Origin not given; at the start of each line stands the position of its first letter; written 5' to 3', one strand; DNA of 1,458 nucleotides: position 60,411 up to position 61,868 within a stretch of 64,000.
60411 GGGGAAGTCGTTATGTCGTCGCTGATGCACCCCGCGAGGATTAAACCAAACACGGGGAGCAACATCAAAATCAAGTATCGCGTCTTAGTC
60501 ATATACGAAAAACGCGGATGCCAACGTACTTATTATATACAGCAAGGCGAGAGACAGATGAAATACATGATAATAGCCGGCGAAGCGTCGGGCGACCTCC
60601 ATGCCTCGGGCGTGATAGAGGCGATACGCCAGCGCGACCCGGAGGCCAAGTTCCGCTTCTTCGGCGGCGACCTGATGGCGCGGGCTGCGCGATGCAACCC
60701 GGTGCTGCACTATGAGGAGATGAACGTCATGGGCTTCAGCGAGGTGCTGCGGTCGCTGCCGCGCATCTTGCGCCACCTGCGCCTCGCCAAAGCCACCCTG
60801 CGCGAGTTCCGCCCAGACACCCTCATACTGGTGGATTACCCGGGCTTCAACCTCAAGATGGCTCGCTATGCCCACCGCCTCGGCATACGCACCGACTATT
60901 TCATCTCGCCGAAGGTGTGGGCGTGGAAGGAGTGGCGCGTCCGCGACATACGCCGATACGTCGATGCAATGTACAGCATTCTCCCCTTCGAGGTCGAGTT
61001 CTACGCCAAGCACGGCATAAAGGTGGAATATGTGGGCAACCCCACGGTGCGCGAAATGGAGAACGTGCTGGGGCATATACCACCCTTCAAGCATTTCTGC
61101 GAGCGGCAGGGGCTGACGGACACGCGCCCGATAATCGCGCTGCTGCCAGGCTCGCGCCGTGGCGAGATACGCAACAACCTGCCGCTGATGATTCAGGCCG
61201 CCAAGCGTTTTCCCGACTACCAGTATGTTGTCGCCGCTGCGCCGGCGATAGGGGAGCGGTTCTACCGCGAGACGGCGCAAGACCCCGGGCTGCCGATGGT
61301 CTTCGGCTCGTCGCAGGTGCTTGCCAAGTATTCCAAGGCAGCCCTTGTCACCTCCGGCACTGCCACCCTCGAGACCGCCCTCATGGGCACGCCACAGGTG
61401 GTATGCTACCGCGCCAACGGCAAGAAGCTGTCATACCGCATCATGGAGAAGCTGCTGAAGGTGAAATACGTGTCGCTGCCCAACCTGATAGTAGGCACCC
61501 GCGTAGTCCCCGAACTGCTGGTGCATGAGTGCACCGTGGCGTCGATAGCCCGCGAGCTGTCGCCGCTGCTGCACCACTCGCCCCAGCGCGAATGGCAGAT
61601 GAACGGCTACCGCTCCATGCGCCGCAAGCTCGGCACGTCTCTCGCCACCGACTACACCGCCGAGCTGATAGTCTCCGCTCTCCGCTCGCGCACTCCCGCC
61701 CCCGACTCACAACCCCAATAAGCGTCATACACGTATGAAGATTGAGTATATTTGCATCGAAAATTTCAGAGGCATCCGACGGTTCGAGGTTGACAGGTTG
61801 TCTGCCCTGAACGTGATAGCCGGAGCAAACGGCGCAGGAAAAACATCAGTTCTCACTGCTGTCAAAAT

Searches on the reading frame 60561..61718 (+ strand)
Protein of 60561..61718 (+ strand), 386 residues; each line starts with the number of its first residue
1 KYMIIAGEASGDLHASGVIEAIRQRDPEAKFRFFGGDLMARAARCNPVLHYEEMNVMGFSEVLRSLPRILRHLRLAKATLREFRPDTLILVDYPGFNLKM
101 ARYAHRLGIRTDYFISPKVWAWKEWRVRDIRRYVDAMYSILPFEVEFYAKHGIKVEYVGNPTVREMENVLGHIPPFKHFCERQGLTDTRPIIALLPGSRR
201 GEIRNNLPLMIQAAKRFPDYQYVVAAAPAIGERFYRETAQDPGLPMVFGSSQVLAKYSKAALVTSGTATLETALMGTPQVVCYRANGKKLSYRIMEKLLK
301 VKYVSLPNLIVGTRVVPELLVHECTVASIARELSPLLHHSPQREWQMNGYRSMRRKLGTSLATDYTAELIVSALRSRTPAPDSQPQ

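Call 12: find_related_loci(query=window:60561-61718:+, collection=genome_contigs, flank=6000)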
Query window:60561-61718:+ (386 aa) in genome_contigs; peptide patterns used: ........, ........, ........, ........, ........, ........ (x = any residue, [..] = any of these).
599 stretches matched a pattern (row limit reached: there are more); 401 encode a relative of the query (tblastn E <= 1e-3); the best 80 are kept; 80 distinct loci.
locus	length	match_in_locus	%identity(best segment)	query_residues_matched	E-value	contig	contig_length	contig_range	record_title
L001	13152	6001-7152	99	1-386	0e+0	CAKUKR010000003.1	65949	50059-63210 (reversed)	MAG: uncultured Muribaculaceae bacterium isolate REFINED_METABAT215_TOP10_CONTIGS_1500_ASSEMBLY_K77_MERGED__Hadza_MoBio_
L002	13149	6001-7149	99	1-383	0e+0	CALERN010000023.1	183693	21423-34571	MAG TPA_asm: uncultured Porphyromonadaceae bacterium isolate SRR1747065_bin.143_CONCOCT_v1.1_MAG genome assembly, contig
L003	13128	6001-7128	80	1-375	0e+0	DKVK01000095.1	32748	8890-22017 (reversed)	MAG TPA_asm: Porphyromonadaceae bacterium UBA7180 UBA7180_contig_2775, whole genome shotgun sequence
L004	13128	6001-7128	76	1-375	0e+0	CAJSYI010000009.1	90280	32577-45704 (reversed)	Muribaculaceae bacterium isolate A17_ genome assembly, contig: MGBC000032.9, whole genome shotgun sequence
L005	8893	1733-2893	74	1-383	0e+0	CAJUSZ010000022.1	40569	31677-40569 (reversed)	MAG TPA_asm: uncultured Muribaculaceae bacterium isolate MGBC165885 genome assembly, contig: MGBC165885.22, whole genome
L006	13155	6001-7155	73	1-384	0e+0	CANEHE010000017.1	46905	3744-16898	MAG TPA_asm: uncultured Porphyromonadaceae bacterium isolate SRR18439545_bin.37_metawrap_v1.3_MAG genome assembly, conti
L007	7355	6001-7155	72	1-384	0e+0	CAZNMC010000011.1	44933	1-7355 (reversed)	MAG TPA_asm: uncultured Sangeribacter sp. isolate SRP199465_co2_35 genome assembly, contig: NODE_1722_length_44933_cov_9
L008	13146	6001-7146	71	1-381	0e+0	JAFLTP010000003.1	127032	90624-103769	MAG: Muribaculaceae bacterium isolate HAN056 Seq3, whole genome shotgun sequence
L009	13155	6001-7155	71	1-384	0e+0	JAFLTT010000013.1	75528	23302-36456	MAG: Muribaculaceae bacterium isolate HAN060 Seq13, whole genome shotgun sequence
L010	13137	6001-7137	71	1-378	0e+0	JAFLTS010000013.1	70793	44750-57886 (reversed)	MAG: Muribaculaceae bacterium isolate HAN059 Seq13, whole genome shotgun sequence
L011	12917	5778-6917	72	1-379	0e+0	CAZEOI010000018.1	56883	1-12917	MAG TPA_asm: uncultured Sangeribacter sp. isolate ERP125879_co2_35 genome assembly, contig: NODE_177_length_56883_cov_10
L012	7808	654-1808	73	1-383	0e+0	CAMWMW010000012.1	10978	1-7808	MAG TPA_asm: uncultured Porphyromonadaceae bacterium isolate SRR14411314_bin.4_metawrap_v1.3_MAG genome assembly, contig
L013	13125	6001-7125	72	1-374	0e+0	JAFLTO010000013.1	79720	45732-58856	MAG: Muribaculaceae bacterium isolate HAN055 Seq13, whole genome shotgun sequence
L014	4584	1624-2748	72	1-374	0e+0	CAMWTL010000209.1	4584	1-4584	MAG TPA_asm: uncultured Porphyromonadaceae bacterium isolate SRR14411301_bin.3_metawrap_v1.3_MAG genome assembly, contig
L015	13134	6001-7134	71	1-377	0e+0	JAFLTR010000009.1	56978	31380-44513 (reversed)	MAG: Muribaculaceae bacterium isolate HAN058 Seq9, whole genome shotgun sequence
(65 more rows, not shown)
